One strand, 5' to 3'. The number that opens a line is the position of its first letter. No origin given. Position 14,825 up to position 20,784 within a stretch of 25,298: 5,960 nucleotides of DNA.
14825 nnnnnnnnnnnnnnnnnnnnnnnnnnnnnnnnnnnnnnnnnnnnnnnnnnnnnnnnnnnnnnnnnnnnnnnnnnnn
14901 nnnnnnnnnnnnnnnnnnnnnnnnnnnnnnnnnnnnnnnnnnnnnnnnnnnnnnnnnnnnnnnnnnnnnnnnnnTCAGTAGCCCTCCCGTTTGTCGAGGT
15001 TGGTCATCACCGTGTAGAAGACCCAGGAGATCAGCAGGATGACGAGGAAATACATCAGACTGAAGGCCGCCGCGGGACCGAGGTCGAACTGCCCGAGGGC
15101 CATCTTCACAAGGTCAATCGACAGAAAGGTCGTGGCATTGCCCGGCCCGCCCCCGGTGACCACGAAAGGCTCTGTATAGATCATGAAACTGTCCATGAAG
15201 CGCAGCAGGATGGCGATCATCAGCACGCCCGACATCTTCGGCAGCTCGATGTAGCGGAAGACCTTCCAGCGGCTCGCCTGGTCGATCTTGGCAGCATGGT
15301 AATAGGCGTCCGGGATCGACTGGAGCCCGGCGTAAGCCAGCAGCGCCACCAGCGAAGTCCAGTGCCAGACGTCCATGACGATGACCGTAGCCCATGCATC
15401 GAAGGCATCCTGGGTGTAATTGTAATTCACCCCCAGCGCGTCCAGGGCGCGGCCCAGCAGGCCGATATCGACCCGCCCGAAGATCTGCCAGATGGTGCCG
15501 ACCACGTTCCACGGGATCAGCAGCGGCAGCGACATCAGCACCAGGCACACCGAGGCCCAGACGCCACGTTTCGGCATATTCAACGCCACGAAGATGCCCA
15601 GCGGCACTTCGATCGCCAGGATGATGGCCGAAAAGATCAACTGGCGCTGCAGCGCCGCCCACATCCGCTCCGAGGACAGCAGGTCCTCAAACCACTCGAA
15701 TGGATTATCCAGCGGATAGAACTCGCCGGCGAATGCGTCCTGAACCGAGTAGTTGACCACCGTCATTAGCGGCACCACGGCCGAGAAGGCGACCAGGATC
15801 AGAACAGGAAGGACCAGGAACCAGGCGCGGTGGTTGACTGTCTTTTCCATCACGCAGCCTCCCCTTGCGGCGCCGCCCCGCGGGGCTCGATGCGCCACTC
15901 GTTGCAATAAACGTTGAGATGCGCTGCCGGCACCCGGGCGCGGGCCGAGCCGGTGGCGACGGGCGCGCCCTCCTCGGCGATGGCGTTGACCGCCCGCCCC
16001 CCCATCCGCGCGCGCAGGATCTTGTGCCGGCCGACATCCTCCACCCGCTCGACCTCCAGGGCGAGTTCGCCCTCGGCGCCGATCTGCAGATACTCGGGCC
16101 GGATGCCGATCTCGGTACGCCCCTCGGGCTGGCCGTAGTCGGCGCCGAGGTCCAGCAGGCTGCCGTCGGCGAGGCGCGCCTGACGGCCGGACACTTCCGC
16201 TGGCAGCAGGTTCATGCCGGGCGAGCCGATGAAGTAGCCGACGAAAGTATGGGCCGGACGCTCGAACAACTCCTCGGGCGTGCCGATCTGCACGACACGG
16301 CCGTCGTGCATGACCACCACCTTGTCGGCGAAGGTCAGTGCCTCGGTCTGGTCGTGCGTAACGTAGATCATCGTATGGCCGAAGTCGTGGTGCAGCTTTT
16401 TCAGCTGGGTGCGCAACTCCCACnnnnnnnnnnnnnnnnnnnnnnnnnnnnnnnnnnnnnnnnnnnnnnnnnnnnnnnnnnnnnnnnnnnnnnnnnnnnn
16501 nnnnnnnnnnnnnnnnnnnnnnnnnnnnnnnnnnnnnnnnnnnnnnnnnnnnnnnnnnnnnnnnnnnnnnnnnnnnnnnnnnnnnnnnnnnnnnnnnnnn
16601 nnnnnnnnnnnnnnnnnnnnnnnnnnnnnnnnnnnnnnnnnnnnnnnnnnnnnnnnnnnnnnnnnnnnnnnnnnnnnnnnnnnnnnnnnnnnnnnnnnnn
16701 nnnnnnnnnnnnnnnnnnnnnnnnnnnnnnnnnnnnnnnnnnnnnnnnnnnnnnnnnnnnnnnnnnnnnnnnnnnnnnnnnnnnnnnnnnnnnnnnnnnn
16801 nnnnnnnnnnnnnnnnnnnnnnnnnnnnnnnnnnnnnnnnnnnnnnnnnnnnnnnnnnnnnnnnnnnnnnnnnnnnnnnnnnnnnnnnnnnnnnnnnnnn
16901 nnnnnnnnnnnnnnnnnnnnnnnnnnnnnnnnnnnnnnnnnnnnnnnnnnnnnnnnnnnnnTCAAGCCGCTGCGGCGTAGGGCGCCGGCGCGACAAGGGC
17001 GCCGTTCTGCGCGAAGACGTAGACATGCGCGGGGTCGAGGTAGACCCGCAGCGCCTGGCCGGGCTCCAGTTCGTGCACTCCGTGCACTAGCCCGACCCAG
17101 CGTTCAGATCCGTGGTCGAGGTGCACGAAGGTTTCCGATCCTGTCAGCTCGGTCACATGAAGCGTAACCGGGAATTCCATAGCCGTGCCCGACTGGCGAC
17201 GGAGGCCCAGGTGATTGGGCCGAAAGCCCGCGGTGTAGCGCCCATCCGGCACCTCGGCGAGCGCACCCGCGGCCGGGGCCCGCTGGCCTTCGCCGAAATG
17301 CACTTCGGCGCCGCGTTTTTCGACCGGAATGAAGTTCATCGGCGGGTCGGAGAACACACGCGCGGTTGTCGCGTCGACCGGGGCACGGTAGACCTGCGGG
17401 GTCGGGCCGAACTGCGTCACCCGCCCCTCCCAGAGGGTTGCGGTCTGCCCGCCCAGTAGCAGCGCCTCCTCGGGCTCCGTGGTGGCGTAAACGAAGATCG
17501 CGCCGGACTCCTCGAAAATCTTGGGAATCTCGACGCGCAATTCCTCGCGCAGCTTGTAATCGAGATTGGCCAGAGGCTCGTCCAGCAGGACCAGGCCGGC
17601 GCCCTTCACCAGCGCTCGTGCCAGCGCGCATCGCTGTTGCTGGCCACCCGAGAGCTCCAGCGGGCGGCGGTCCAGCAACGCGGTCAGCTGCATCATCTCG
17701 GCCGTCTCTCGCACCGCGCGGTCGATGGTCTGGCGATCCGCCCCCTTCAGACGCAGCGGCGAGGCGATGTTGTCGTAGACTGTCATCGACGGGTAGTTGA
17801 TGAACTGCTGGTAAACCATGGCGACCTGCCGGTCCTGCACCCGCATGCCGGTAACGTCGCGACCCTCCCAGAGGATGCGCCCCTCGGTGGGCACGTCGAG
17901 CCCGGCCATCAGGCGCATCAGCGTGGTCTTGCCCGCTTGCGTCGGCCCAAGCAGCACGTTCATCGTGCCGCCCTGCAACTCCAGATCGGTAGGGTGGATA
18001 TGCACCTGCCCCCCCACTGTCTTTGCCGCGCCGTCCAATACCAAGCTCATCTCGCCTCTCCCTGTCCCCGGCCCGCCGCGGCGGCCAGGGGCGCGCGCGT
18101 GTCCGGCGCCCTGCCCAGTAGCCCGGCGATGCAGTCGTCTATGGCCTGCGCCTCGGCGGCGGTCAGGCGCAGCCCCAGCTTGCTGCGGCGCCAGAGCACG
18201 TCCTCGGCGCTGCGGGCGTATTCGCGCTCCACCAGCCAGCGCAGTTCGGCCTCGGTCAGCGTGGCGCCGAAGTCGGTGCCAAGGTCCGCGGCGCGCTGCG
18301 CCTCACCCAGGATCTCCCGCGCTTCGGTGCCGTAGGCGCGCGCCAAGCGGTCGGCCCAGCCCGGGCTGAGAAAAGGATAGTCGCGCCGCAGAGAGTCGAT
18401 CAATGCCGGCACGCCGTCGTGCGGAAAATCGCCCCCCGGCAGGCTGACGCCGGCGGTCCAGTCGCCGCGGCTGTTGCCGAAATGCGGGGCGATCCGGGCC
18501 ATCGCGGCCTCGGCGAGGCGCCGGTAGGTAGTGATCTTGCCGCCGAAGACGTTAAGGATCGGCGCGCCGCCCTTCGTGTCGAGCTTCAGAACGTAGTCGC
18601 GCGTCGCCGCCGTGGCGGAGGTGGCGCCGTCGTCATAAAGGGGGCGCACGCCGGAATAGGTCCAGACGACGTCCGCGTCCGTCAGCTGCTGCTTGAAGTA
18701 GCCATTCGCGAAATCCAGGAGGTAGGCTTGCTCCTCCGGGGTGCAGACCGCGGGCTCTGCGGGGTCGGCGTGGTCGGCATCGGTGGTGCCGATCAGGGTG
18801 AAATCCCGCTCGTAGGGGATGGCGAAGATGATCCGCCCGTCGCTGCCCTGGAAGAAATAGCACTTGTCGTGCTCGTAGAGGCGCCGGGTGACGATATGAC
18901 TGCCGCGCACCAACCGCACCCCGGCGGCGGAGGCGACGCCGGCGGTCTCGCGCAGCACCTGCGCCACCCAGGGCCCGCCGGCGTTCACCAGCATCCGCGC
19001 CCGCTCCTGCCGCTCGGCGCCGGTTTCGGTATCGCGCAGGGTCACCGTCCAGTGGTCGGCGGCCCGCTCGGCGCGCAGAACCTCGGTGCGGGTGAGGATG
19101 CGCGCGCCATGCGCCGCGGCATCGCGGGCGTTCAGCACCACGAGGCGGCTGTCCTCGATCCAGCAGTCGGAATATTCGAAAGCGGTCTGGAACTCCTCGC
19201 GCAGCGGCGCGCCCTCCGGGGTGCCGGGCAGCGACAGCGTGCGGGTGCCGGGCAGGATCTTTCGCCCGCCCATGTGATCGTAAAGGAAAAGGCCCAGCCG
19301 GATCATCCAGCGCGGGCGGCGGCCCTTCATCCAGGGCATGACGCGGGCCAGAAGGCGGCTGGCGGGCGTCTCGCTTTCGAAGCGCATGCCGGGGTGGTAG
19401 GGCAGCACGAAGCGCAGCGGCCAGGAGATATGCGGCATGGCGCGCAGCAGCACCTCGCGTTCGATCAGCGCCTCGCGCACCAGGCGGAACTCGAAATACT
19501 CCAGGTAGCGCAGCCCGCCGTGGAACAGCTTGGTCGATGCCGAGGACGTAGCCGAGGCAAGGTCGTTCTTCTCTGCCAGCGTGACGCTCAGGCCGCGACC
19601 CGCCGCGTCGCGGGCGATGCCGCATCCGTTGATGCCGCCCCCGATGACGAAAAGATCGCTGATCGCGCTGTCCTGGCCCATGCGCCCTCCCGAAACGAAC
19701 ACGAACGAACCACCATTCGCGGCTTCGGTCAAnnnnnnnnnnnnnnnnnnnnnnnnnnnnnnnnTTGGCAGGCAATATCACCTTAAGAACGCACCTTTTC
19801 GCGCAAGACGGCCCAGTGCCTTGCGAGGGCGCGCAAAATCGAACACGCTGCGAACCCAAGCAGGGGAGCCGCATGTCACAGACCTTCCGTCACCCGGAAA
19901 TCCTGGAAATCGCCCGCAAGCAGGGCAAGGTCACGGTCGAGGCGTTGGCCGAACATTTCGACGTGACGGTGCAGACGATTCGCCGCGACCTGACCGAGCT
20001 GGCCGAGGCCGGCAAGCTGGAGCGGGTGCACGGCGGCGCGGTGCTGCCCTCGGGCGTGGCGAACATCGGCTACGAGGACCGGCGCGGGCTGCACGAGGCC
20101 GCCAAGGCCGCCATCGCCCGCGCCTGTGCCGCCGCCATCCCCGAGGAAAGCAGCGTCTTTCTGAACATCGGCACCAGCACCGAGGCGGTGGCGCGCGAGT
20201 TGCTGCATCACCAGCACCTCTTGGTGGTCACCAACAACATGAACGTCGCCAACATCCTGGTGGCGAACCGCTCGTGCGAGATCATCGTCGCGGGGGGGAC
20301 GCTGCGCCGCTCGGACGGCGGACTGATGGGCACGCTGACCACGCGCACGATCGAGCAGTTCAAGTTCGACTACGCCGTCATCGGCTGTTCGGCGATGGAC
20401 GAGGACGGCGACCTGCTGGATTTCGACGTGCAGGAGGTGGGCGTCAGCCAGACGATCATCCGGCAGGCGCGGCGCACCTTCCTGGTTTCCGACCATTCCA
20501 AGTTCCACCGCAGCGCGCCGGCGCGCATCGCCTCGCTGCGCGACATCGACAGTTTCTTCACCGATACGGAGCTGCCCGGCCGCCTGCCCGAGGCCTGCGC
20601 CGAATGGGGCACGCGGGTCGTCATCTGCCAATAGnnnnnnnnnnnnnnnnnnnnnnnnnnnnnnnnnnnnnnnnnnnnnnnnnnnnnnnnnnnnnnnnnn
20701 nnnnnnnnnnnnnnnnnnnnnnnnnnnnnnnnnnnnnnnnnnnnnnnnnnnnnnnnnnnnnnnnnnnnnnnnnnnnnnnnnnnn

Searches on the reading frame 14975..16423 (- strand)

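Call 10: search_protein_families(library=pfam, proteins=[window:14975-16423:-], max_evalue=0.0001)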
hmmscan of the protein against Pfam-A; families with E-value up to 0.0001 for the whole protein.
window:14975-16423:- (482 aa): 1 family
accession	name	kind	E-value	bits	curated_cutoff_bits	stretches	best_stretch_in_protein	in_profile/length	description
PF00528.27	BPD_transp_1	-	3.9e-20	72.8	26.4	1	273-479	2-181/184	Binding-protein-dependent transport system inner membrane component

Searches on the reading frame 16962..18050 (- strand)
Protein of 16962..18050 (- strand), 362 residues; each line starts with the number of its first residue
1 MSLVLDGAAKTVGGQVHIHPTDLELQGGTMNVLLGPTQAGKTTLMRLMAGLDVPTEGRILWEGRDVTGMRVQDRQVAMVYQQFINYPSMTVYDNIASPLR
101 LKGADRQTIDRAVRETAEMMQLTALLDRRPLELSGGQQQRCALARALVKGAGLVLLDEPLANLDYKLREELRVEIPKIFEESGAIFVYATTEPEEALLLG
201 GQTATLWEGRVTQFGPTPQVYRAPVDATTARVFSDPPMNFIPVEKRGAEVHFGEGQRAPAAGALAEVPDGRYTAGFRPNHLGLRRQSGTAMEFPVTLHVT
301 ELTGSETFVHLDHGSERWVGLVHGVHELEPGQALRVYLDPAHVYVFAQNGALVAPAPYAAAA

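Call 10: search_protein_families(library=pfam, proteins=[window:16962-18050:-], max_evalue=0.0001)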
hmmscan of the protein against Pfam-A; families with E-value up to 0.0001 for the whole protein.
window:16962-18050:- (362 aa): 2 families
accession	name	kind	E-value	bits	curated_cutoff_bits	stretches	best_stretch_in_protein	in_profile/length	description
PF00005.33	ABC_tran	-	2.2e-28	100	25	1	20-161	3-137/137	ABC transporter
PF08402.16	TOBE_2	-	1.6e-05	25.4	21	1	277-346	4-76/76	TOBE domain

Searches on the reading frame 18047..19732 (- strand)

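Call 10: search_protein_families(library=pfam, proteins=[window:18047-19732:-], max_evalue=0.0001)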
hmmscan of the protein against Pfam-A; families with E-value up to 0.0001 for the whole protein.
window:18047-19732:- (561 aa): 2 families
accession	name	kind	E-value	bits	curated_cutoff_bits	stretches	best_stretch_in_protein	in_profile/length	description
PF01266.30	DAO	-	1.6e-57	196.1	27.9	1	26-403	1-352/353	FAD dependent oxidoreductase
PF16901.10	DAO_C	-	2.6e-14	53.6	31.4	1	426-535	3-112/126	C-terminal domain of alpha-glycerophosphate oxidase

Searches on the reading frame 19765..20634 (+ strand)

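Call 10: search_protein_families(library=pfam, proteins=[window:19765-20634:+], max_evalue=0.0001)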
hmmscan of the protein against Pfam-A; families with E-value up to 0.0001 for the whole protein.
window:19765-20634:+ (289 aa): 5 families
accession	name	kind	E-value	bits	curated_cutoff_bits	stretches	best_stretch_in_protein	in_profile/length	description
PF00455.28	DeoRC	-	1.9e-49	168.1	31.8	1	110-268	2-160/160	DeoR C terminal sensor domain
PF08220.18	HTH_DeoR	-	1.7e-21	76.1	21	1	42-96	1-55/57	DeoR-like helix-turn-helix domain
PF08279.18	HTH_11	-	2.9e-08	33.9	25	1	45-85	4-46/55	HTH domain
PF00392.27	GntR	-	2.5e-06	27.5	27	1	55-93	23-62/64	Bacterial regulatory proteins, gntR family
PF19187.6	HTH_PafC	-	6.3e-05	23.2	32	0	48-90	11-53/115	PafC helix-turn-helix domain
